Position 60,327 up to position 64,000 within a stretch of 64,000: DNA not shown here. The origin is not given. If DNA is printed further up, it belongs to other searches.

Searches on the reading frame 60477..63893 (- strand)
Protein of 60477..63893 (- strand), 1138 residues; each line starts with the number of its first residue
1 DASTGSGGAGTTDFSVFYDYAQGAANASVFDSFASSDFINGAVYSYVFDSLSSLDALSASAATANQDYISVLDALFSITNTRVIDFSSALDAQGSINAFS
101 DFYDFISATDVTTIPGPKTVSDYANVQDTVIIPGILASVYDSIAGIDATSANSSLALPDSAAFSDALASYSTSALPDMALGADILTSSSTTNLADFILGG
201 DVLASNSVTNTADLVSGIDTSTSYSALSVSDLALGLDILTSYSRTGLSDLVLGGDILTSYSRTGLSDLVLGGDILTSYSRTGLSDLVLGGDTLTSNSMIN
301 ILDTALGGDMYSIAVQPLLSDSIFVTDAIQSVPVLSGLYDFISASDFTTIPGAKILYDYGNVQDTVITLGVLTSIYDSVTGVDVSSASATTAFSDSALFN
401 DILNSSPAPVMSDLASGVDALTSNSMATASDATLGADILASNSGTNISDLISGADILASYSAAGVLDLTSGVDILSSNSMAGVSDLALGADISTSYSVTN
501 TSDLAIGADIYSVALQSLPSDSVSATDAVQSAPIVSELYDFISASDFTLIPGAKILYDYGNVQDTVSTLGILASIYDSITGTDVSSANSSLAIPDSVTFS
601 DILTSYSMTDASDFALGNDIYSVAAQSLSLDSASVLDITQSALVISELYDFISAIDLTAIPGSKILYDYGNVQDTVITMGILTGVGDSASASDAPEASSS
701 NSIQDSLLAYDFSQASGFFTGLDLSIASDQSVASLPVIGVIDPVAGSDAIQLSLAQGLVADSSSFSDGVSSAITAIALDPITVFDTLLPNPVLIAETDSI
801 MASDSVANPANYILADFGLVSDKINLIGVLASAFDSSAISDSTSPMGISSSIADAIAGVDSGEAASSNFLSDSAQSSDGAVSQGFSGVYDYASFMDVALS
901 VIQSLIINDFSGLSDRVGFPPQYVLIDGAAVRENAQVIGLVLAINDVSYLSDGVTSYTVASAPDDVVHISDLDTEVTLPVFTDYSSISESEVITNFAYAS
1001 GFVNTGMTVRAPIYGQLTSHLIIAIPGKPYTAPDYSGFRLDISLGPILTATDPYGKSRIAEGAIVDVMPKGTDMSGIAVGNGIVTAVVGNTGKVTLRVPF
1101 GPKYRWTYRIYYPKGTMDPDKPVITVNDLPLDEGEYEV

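Call 12: search_protein_families(library=phrogs, proteins=[window:60477-63893:-], max_evalue=0.001)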
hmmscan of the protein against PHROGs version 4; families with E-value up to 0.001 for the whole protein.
window:60477-63893:- (1138 aa): 1 family
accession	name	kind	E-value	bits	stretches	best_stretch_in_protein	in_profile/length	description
phrog_34313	-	unknown function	1e-05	26.1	0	419-515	60-156/267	-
